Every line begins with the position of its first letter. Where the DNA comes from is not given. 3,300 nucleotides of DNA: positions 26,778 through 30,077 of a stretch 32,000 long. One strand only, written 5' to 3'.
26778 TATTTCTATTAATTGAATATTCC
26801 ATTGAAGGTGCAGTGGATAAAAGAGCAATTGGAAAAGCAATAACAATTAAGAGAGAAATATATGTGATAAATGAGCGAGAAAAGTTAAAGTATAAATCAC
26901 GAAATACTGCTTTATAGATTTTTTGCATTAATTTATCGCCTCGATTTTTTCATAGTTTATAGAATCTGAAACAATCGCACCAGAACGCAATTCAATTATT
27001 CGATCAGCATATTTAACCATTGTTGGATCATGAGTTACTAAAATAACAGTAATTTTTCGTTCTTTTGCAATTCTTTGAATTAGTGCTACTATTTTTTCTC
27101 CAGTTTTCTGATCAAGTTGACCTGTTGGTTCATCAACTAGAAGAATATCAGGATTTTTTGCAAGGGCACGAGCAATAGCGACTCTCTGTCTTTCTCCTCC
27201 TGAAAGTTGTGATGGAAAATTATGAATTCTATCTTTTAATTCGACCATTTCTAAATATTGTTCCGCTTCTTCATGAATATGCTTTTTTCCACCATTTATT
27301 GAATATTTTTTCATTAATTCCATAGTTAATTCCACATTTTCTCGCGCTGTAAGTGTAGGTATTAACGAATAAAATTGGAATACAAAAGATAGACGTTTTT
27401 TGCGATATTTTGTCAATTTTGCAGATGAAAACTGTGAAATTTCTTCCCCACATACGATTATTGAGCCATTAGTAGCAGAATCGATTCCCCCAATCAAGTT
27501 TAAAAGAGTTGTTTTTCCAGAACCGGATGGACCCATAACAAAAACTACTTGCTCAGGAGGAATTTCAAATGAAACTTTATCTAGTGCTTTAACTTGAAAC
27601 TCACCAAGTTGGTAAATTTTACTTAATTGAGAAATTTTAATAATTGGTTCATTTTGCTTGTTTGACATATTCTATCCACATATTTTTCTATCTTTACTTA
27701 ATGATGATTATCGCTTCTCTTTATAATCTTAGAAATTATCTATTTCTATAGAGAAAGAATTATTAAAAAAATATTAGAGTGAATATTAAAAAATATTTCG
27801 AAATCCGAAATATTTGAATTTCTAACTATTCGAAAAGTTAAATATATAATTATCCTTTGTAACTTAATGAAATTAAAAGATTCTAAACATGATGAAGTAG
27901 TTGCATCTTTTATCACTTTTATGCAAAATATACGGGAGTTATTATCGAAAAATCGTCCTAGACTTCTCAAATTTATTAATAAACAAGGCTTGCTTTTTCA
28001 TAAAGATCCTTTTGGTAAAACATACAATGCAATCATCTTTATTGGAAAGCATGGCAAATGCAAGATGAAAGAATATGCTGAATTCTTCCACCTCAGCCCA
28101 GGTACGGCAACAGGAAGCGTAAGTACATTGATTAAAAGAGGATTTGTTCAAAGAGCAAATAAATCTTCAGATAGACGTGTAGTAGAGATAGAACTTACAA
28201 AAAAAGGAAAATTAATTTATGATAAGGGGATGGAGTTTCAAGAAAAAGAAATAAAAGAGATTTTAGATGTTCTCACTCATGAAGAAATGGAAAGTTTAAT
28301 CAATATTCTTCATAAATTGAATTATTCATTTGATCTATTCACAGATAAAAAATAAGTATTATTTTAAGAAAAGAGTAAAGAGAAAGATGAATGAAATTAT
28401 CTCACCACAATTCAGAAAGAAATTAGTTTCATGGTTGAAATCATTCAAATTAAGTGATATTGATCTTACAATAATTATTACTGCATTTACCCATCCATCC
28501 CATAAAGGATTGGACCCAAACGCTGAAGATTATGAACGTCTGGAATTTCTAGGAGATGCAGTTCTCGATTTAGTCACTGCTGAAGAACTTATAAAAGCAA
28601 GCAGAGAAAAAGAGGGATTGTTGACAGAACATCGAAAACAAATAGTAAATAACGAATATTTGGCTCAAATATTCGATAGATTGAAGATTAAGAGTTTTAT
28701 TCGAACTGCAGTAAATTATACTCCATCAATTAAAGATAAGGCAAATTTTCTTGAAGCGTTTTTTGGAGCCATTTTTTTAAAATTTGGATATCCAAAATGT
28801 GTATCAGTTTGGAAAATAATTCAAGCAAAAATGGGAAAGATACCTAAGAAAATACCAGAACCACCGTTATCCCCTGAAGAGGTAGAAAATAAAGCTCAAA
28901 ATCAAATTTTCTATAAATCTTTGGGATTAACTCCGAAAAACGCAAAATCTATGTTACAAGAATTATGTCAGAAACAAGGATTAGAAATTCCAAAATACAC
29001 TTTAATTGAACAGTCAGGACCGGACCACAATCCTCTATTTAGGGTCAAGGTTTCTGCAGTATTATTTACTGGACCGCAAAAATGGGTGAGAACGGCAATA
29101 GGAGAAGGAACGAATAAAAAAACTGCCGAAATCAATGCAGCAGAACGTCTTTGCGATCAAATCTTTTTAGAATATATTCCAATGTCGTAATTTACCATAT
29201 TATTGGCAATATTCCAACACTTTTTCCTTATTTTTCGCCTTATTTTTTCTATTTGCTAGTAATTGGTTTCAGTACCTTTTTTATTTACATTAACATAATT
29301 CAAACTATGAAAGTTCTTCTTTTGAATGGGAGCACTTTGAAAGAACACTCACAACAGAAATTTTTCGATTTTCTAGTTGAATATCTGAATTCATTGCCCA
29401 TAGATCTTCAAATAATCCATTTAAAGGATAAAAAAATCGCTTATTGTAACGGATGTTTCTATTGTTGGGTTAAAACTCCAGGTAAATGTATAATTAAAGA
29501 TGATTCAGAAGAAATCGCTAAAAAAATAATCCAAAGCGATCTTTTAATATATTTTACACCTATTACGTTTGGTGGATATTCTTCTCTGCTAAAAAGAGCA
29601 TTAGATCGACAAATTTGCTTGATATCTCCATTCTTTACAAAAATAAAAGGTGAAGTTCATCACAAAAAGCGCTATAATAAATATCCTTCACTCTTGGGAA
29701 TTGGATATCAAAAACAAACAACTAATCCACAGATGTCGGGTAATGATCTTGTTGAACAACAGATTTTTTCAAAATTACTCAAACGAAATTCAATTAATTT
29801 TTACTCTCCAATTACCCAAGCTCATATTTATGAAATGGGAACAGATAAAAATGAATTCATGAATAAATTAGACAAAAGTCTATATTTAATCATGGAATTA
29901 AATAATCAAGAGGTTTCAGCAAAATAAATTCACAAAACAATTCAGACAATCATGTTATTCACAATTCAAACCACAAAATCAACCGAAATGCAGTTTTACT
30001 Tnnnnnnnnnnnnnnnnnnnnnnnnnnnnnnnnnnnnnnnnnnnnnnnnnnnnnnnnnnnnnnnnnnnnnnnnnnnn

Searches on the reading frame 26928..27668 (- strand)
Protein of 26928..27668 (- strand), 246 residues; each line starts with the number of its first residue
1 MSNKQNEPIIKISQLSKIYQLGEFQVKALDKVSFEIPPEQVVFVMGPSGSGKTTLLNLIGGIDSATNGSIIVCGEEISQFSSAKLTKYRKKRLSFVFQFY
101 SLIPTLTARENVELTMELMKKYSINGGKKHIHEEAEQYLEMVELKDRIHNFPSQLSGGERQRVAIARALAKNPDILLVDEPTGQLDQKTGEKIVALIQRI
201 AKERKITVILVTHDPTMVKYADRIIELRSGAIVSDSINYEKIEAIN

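Call 9: search_protein_families(library=pfam, proteins=[window:26928-27668:-])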
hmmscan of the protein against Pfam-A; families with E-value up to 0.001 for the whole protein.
window:26928-27668:- (246 aa): 9 families
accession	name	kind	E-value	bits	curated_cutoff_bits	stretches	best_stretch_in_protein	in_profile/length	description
PF00005.33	ABC_tran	-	3.7e-36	125.2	25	1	29-182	1-136/137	ABC transporter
PF02463.25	SMC_N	-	3.2e-11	43.5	40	1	27-228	11-212/220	RecF/RecN/SMC N terminal domain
PF13304.12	AAA_21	-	2.9e-08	34.6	27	1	158-218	241-303/304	AAA domain, putative AbiEii toxin, Type IV TA system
PF03266.21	NTPase_1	-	0.00025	21.4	23.9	0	131-232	52-152/168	NTPase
PF13604.12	AAA_30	-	0.00035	20.8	27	0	38-73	17-52/191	AAA domain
PF20720.3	nSTAND3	-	0.00036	20.7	27.2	0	30-59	8-37/155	Novel STAND NTPase 3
PF13555.12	AAA_29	-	0.00064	19.9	27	0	29-56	12-39/61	P-loop containing region of AAA domain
PF03193.22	RsgA_GTPase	-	0.00097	19.4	30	0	24-62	92-129/174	RsgA GTPase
PF25199.1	nSTAND_NTPase5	-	0.001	19.4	34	0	39-57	41-59/145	Novel STAND NTPase 5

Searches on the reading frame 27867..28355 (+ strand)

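Call 9: search_protein_families(library=pfam, proteins=[window:27867-28355:+])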
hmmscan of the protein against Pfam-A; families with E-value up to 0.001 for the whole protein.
window:27867-28355:+ (162 aa): 3 families
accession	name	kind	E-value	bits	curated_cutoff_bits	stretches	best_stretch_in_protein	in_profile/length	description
PF01047.28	MarR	-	1.4e-09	38.2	24.6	1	59-106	12-59/59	MarR family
PF22381.2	Staph_reg_Sar_Rot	-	1e-05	25.9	27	1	55-118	16-82/85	Transcriptional regulator SarA/Rot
PF12802.13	MarR_2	-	3.8e-05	24.2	27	1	53-104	8-60/61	MarR family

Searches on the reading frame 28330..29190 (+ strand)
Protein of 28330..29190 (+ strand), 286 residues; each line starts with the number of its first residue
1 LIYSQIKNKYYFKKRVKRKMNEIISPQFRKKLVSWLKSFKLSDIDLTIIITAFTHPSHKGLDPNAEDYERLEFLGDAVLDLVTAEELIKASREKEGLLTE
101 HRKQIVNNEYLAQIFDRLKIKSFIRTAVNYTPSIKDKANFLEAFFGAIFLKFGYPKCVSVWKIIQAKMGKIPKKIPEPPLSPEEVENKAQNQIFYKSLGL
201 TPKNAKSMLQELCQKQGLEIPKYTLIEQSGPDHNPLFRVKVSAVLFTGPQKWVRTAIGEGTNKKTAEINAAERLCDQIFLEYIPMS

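Call 9: search_protein_families(library=pfam, proteins=[window:28330-29190:+])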
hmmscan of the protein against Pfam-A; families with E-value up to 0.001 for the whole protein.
window:28330-29190:+ (286 aa): 4 families
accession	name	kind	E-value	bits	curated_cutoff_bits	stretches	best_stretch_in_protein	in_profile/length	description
PF00636.31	Ribonuclease_3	-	2.4e-18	67.2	27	1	69-152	1-101/102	Ribonuclease III domain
PF14622.11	Ribonucleas_3_3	-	1.3e-17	64.6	35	1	47-160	3-119/128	Ribonuclease-III-like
PF00035.32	dsrm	-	2e-15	57.6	23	1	205-277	1-65/66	Double-stranded RNA binding motif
PF14709.13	DND1_DSRM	-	1.5e-08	35.2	25.7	1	204-270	2-71/80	double strand RNA binding domain from DEAD END PROTEIN 1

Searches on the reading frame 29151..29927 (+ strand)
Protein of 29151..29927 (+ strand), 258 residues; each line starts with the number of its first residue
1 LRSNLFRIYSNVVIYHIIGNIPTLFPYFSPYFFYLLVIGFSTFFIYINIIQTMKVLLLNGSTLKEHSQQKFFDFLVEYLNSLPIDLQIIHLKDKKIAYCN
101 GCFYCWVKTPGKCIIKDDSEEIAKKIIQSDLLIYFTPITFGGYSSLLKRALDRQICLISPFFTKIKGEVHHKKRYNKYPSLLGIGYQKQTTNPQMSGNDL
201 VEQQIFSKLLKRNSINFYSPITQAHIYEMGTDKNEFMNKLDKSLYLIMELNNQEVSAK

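Call 9: search_protein_families(library=pfam, proteins=[window:29151-29927:+])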
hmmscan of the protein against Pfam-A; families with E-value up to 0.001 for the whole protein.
window:29151-29927:+ (258 aa): 2 families
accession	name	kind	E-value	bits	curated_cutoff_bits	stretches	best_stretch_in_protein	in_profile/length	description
PF03358.20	FMN_red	-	9.1e-16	58.2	24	1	53-155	1-97/152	NADPH-dependent FMN reductase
PF02525.22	Flavodoxin_2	-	7.6e-07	29.5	27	1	53-153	1-102/198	Flavodoxin-like fold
